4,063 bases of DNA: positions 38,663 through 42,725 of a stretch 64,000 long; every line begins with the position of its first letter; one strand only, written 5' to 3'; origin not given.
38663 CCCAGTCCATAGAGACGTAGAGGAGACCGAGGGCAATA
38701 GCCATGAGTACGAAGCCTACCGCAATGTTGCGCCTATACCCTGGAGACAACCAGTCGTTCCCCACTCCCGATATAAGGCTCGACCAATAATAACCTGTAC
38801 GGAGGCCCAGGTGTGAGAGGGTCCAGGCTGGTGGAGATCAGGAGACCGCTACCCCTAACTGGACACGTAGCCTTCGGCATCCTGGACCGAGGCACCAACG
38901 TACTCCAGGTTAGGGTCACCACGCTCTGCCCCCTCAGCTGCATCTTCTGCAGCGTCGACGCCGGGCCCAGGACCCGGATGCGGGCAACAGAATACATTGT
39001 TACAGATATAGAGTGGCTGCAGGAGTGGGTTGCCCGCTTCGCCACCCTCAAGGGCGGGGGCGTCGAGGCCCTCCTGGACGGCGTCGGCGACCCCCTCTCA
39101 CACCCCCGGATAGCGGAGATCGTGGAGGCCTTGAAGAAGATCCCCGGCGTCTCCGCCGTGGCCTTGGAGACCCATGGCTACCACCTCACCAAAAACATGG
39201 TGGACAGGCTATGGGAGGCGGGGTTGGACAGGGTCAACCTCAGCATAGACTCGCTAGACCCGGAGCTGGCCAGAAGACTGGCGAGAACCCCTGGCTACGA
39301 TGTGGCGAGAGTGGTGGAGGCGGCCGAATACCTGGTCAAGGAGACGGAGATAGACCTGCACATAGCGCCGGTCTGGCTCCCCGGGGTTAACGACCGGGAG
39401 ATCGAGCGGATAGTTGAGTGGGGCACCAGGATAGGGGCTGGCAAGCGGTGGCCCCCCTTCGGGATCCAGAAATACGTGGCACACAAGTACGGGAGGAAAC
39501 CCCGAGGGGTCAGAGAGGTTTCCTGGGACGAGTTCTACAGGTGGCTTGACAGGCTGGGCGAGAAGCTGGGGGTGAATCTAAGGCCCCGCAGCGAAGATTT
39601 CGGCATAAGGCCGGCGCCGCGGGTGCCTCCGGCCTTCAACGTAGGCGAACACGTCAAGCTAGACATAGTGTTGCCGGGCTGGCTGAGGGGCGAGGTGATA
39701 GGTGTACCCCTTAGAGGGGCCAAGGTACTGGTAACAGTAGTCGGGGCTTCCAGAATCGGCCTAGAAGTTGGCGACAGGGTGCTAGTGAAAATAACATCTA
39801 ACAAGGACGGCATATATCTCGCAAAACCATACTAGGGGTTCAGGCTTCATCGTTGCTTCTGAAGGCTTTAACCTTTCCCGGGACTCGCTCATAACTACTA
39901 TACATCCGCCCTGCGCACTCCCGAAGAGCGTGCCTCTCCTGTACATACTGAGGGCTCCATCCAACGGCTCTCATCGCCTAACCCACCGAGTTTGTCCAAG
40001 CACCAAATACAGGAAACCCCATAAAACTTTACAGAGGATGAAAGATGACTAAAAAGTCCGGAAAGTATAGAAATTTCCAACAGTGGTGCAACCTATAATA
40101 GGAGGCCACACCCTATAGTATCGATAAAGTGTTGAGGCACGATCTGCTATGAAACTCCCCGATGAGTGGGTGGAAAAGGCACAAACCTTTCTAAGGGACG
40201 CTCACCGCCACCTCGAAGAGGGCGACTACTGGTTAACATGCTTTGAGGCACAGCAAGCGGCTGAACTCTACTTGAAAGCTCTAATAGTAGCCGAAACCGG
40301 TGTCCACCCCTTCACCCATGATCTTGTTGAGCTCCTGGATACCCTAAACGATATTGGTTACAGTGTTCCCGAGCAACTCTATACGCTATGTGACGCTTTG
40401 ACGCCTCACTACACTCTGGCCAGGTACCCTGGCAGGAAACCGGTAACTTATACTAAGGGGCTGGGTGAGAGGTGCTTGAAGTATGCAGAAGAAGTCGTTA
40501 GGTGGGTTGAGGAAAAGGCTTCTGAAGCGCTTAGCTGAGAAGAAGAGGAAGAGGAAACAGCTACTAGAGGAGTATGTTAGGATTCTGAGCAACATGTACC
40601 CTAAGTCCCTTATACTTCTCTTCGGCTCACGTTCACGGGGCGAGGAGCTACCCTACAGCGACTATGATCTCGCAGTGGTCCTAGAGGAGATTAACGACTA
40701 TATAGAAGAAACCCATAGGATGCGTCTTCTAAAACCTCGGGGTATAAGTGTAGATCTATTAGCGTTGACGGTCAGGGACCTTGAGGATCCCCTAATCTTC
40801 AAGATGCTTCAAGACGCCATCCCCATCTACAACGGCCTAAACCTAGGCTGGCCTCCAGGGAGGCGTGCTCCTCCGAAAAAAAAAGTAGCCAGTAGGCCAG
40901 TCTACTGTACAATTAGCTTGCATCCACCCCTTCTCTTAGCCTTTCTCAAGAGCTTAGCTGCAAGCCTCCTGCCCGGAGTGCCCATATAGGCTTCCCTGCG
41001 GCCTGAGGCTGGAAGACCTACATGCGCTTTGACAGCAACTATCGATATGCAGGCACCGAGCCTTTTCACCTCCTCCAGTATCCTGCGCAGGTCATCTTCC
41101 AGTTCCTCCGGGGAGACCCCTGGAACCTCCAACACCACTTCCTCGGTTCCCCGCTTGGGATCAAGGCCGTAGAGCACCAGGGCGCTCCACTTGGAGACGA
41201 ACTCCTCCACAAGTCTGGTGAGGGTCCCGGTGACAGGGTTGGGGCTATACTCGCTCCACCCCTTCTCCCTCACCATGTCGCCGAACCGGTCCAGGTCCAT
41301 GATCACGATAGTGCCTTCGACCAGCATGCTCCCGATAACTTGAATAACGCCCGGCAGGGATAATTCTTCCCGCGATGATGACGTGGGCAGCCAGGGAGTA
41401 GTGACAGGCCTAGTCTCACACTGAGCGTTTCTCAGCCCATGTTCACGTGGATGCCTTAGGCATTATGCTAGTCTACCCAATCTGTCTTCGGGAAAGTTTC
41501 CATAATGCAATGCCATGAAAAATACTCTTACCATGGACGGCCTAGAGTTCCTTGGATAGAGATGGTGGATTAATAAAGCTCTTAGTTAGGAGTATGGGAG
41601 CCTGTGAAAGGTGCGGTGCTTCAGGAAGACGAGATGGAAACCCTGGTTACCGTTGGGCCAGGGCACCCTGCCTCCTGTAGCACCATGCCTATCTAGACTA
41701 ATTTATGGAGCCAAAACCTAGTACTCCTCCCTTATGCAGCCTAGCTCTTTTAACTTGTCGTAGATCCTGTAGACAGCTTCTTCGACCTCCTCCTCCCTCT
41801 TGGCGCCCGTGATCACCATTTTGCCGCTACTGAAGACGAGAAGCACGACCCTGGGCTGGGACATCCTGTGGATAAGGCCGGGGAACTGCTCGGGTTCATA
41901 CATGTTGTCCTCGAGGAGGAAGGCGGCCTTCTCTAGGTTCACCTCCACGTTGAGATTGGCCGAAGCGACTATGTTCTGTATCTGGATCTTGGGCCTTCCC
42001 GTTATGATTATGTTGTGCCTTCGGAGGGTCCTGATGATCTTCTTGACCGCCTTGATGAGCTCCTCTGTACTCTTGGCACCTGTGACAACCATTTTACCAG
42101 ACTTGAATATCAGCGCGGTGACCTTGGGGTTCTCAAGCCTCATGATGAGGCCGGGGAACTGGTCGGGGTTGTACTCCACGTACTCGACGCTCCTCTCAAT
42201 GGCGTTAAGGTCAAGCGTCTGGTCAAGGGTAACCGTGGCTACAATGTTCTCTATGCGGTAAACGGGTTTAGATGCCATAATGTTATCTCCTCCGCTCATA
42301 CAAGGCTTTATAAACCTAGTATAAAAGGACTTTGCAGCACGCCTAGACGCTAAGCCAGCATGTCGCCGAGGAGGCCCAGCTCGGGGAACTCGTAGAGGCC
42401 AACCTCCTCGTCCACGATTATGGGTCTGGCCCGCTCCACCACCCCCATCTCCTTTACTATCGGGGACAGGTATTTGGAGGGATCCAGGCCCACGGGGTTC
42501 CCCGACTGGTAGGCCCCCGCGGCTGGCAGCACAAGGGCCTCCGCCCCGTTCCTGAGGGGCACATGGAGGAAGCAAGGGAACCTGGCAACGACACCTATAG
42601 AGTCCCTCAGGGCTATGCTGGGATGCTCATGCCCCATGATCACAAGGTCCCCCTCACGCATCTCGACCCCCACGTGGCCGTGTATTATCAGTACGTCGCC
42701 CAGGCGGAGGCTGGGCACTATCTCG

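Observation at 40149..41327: Lower-GC islet: a HEPN-MNT pair converging on a 141-aa minimal palm-domain (GGDEF/GCH-III/mCpol-like) protein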

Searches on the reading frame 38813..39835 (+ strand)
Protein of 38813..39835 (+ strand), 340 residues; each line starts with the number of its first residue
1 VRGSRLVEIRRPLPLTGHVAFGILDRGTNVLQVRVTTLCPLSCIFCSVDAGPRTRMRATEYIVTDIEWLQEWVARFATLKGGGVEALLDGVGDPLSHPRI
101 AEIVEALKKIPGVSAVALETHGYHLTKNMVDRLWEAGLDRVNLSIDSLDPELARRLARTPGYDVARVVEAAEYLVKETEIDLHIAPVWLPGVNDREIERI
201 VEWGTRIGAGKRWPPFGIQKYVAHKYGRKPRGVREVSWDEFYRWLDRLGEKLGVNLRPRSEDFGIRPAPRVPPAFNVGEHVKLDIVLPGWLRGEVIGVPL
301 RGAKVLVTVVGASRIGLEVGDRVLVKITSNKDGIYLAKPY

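Call 3: search_protein_families(library=pfam, proteins=[window:38813-39835:+], max_evalue=1)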
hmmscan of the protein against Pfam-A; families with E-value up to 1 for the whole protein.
window:38813-39835:+ (340 aa): 3 families
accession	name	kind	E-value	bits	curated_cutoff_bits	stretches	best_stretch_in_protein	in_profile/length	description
PF04055.27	Radical_SAM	-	2e-27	96.8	29.5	1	34-203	2-165/166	Radical SAM superfamily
PF19238.5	Radical_SAM_2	-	4e-06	27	26.7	1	125-196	64-132/151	Radical SAM-like domain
PF18914.6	DUF5666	-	0.16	12.7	27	1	314-338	32-57/60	Domain of unknown function (DUF5666)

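Call 55: search_protein_families(library=ncbifam, proteins=[window:38813-39835:+], max_evalue=0.01)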
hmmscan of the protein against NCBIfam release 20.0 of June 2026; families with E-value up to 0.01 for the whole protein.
window:38813-39835:+ (340 aa): 36 families (the best 25 are shown)
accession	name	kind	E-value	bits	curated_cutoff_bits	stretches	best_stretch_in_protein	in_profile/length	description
TIGR02666.1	moaA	equivalog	4.1e-23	81.9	284.05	1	25-205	6-181/336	GTP 3',8-cyclase MoaA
TIGR02668.1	moaA_archaeal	equivalog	1.6e-17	63.4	325.25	1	26-203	7-172/303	GTP 3',8-cyclase MoaA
NF001199.0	PRK00164.2-1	equivalog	5.9e-17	61.8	231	1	26-205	9-176/308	GTP 3',8-cyclase MoaA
TIGR04311.1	rSAM_Geo_metal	subfamily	9.8e-17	61.1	400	1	31-208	5-178/423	radical SAM/SPASM family putative metalloenzyme maturase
TIGR04317.1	W_rSAM_matur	equivalog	1.4e-12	47.5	380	1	31-174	6-136/349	tungsten cofactor oxidoreductase radical SAM maturase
NF045646.2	rSAM_Se_TrsS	equivalog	3.6e-12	45.6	490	1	33-207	90-254/441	radical SAM (seleno)protein TrsS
TIGR02109.1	PQQ_syn_pqqE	equivalog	2.6e-11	43.1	381.35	1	32-209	10-174/358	pyrroloquinoline quinone biosynthesis protein PqqE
NF045702.1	rSAM_GDGT_ether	equivalog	2.9e-09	36.1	450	1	28-204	85-253/486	tetraether lipid synthase Tes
TIGR04053.2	TIGR04053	equivalog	5.1e-08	32.6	395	1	35-187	14-157/366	TIGR04053 family radical SAM/SPASM domain-containing protein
TIGR04545.1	rSAM_ahbD_hemeb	equivalog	1.1e-07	31.7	500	1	34-209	5-167/339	heme b synthase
NF038361.1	rSAM_Sden_1168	equivalog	1.4e-07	30.5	575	1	18-199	270-443/560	Sden_1168 family B12-binding radical SAM P-methyltransferase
TIGR04321.1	spiroSPASM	subfamily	2.6e-07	29.7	250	1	31-135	233-332/510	spiro-SPASM protein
TIGR03278.1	methan_mark_10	equivalog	6.8e-07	28.4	350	1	74-197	65-184/404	methyl coenzyme M reductase-arginine methyltransferase Mmp10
TIGR04303.1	GeoRSP_rSAM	equivalog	9.3e-07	28.7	400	1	81-208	46-168/325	GeoRSP system radical SAM/SPASM protein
NF038332.1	rSAM_rare_HxsC4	exception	9.5e-07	28.3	500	1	30-186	15-164/335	radical SAM protein HxsC4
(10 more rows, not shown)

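Call 87: search_protein_families(library=padloc, proteins=[window:38813-39835:+], max_evalue=0.001)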
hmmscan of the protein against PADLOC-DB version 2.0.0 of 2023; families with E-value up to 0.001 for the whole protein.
window:38813-39835:+ (340 aa): 2 families
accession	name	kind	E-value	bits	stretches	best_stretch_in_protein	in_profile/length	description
PDLC02903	pVip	-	2.9e-08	31.5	1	32-187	3-144/257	Viperins not associated with kinases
PDLC02904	pVip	-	2.1e-05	22.2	1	34-185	8-146/262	Viperins associated with kinases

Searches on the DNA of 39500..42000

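Call 33: search_rna_families(source=window, start=39500, end=42000, threshold=evalue, max_evalue=1)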
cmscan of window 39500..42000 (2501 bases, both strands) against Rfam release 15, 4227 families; matches with E-value up to 1: 1.
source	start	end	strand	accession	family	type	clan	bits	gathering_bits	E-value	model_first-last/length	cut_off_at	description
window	41371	41426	+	RF01144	sR17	Gene; snRNA; snoRNA; CD-box;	-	18.2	36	0.35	1-55/55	no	Small nucleolar RNA sR17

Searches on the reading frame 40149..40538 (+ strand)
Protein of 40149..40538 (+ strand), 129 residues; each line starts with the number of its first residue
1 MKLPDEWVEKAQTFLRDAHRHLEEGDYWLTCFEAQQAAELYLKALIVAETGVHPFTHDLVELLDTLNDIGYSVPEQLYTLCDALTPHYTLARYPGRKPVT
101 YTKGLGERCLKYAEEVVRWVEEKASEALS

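Call 3: search_protein_families(library=pfam, proteins=[window:40149-40538:+], max_evalue=1)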
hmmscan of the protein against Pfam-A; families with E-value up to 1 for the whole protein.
window:40149-40538:+ (129 aa): 2 families
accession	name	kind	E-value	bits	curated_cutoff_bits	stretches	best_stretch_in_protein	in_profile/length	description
PF05168.19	HEPN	-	1.1e-31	109.8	22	1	6-122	3-116/117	HEPN domain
PF05942.16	PaREP1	-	0.014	15.7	24.4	1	8-49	3-44/115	Archaeal PaREP1/PaREP8 family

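Call 4: search_protein_families(library=ncbifam, proteins=[window:40149-40538:+], max_evalue=1)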
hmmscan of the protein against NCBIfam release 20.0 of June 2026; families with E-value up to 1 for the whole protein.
window:40149-40538:+ (129 aa): 0 families

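Call 47: search_protein_families(library=padloc, proteins=[window:40149-40538:+], max_evalue=1)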
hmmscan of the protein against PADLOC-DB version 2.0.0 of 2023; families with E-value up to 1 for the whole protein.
window:40149-40538:+ (129 aa): 0 families

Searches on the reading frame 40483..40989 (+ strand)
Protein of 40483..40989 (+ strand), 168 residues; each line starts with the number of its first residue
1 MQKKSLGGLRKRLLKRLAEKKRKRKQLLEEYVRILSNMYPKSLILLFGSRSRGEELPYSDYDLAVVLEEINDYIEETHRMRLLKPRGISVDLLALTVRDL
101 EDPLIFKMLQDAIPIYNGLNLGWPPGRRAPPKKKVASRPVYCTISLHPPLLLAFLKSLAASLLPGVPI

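Call 3: search_protein_families(library=pfam, proteins=[window:40483-40989:+], max_evalue=1)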
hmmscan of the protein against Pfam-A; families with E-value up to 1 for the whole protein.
window:40483-40989:+ (168 aa): 4 families
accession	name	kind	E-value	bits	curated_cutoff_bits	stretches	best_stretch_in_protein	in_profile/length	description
PF01909.29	NTP_transf_2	-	5.9e-09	36.7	21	1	29-101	2-78/93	Nucleotidyltransferase domain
PF18765.7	Polbeta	-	9.6e-08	32.5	26.9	1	42-117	14-89/93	Polymerase beta, Nucleotidyltransferase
PF22600.2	MTPAP-like_central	-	1.8e-05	25.3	27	1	18-78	16-75/139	Poly(A) RNA polymerase, mitochondrial-like, central palm domain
PF03445.19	DUF294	-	0.0089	16.4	21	1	29-77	37-82/138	Putative nucleotidyltransferase DUF294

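Call 4: search_protein_families(library=ncbifam, proteins=[window:40483-40989:+], max_evalue=1)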
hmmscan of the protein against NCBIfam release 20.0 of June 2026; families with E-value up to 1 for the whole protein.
window:40483-40989:+ (168 aa): 5 families
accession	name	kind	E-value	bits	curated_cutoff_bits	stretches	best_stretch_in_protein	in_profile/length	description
NF047752.1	MntA_antitoxin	equivalog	1.6e-08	34.3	60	1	40-116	6-81/106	type VII toxin-antitoxin system MntA family adenylyltransferase antitoxin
NF051895.1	anti_phage_HalB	equivalog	0.01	15.4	190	1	44-71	2-29/211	anti-phage Hailong system nucleotidyltransferase HalB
NF033061.1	ANT_4p_I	equivalog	0.034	13.7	350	1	21-74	8-63/253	ANT(4')-I family aminoglycoside nucleotidyltransferase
NF000079.1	ANT_4p_Ib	exception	0.09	12.4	500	1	21-76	11-68/256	aminoglycoside O-nucleotidyltransferase ANT(4')-Ib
NF028535.0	ANT_4p_II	subfamily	0.12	11.6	350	1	30-73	7-53/251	ANT(4')-II family aminoglycoside nucleotidyltransferase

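Call 47: search_protein_families(library=padloc, proteins=[window:40483-40989:+], max_evalue=1)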
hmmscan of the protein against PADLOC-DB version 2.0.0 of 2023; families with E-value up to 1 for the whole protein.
window:40483-40989:+ (168 aa): 7 families
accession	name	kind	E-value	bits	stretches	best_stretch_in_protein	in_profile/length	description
PDLC04903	PDC-S09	-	1.6e-09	36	1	21-81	4-66/108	-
PDLC04907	PDC-S09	-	5.3e-09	34.2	1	22-94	8-86/114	-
PDLC04904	PDC-S09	-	2.8e-05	22.2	1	32-115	16-98/104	-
PDLC04902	PDC-S09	-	3.7e-05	21.9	1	39-112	19-92/97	-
PDLC04906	PDC-S09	-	0.00014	20.2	1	21-71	4-54/98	-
PDLC04369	PDC-M05A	-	0.0079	13.8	1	14-71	78-133/201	-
PDLC03138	Specificity_I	-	0.014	12.4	1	33-68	14-49/485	Type I specificity subunit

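Call 59: find_homologous_proteins(query=window:40483-40989:+, max_evalue=0.00001)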
Query window:40483-40989:+ (168 aa): 19 proteins with E <= 0.00001 among 474 candidates.
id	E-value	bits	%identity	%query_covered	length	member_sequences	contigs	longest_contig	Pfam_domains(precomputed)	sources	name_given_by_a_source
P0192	6.3e-79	282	99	79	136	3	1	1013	PF18765.8,PF01909.30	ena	-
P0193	7.4e-53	197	72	78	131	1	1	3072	PF18765.8,PF01909.30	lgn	-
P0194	2.0e-35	140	56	72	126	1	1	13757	PF18765.8,PF01909.30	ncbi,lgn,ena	-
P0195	6.2e-29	119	54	70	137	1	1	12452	PF18765.8,PF01909.30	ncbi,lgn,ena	-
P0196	9.5e-29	118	47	59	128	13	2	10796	PF18765.8,PF01909.30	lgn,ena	-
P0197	7.2e-28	116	55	70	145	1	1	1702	PF18765.8,PF01909.30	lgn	-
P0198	6.7e-27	112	51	64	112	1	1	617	PF18765.8,PF01909.30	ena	-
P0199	7.0e-26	109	47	69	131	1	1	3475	PF18765.8,PF01909.30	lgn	-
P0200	1.0e-25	109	48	72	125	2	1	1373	PF18765.8,PF01909.30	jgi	-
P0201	1.7e-25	108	49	63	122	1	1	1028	PF18765.8,PF03445.20,PF01909.30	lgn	-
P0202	1.8e-25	108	49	72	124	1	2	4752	PF18765.8,PF01909.30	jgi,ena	-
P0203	4.2e-25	107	50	70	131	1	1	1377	PF18765.8,PF01909.30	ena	-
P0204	2.0e-23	101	54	62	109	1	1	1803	PF18765.8,PF01909.30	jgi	-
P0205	5.2e-23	100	58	55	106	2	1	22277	PF18765.8,PF01909.30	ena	-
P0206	5.7e-23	100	49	54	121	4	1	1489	PF18765.8,PF01909.30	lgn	-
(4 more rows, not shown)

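Call 61: find_encoding_contigs(protein=P0194, flank=4000, max_places=2)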
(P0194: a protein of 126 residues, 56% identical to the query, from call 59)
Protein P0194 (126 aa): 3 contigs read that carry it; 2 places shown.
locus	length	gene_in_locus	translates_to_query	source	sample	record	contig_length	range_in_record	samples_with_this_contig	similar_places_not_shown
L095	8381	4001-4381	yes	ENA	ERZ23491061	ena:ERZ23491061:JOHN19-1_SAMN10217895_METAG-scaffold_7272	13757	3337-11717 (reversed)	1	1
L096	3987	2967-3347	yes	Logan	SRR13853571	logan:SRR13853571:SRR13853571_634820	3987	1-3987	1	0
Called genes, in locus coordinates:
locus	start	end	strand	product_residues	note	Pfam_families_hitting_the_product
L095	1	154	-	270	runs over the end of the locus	PF04055:Radical_SAM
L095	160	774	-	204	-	PF02163:Peptidase_M50 (weak)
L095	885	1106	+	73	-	-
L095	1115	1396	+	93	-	-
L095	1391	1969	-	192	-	PF06197:DUF998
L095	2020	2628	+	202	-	-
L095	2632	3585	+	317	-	PF00106:adh_short (weak), PF01073:3Beta_HSD, PF01370:Epimerase, PF02719:Polysacc_synt_2, PF04321:RmlD_sub_bind, PF08659:KR, PF16363:GDP_Man_Dehyd, PF07993:NAD_binding_4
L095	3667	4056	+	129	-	PF05168:HEPN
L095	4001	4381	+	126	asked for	PF01909:NTP_transf_2, PF18765:Polbeta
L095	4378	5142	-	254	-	PF02602:HEM4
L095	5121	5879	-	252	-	PF00590:TP_methylase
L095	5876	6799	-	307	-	PF01379:Porphobil_deam, PF03900:Porphobil_deamC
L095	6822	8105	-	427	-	PF00202:Aminotran_3, PF00155:Aminotran_1_2 (weak)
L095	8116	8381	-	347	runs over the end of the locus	PF00490:ALAD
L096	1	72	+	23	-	?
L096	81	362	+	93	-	-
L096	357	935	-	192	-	PF06197:DUF998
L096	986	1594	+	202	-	-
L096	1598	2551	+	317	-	PF00106:adh_short (weak), PF01073:3Beta_HSD, PF01370:Epimerase, PF02719:Polysacc_synt_2, PF04321:RmlD_sub_bind, PF08659:KR, PF16363:GDP_Man_Dehyd, PF07993:NAD_binding_4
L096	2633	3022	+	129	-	PF05168:HEPN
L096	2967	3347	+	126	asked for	PF01909:NTP_transf_2, PF18765:Polbeta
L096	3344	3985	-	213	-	?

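Call 62: find_encoding_contigs(protein=P0195, flank=4000, max_places=2)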
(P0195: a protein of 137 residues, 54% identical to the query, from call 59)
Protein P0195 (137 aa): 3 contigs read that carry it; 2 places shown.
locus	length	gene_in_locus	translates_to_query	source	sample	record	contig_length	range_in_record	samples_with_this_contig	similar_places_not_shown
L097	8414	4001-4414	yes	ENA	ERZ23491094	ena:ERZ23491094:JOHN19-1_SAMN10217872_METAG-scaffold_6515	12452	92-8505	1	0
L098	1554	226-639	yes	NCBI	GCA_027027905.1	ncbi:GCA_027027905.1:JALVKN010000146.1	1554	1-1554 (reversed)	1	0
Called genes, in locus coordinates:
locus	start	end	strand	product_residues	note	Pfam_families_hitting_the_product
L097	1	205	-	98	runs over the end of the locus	?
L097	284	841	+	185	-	PF01869:BcrAD_BadFG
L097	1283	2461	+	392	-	-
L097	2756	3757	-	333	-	PF00291:PALP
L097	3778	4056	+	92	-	PF05168:HEPN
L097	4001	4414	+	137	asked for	PF01909:NTP_transf_2, PF18765:Polbeta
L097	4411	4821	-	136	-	-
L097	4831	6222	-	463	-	-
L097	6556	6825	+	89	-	PF05168:HEPN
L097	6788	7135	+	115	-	PF01909:NTP_transf_2, PF18765:Polbeta (weak)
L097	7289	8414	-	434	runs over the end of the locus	PF13231:PMT_2 (weak)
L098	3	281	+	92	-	PF05168:HEPN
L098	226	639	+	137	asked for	PF01909:NTP_transf_2, PF18765:Polbeta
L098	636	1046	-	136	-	-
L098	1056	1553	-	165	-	?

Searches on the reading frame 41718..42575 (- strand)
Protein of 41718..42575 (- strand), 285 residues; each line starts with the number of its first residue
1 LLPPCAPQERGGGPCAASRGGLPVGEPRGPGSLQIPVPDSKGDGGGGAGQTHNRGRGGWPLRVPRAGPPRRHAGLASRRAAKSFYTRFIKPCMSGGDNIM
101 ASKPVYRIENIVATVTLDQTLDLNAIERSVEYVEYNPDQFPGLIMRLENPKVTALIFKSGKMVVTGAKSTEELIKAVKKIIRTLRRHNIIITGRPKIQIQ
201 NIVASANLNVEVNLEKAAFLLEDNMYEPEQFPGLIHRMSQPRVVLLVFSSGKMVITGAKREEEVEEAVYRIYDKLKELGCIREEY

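Call 3: search_protein_families(library=pfam, proteins=[window:41718-42575:-], max_evalue=1)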
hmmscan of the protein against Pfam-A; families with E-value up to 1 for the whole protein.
window:41718-42575:- (285 aa): 4 families
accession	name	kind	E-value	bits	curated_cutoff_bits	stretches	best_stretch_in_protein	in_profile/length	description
PF00352.27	TBP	-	3.7e-66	219.4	22.9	2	106-186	2-84/85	Transcription factor TFIID (or TATA-binding protein, TBP)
PF11858.14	DUF3378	-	0.0044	17.6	27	0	231-265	27-61/76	Domain of unknown function (DUF3378)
PF14729.13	DUF4467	-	0.096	13.5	25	0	242-275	34-67/94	Domain of unknown function with cystatin-like fold (DUF4467)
PF24809.1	DUF7708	-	0.28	11.5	25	0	162-208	41-87/146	Domain of unknown function (DUF7708)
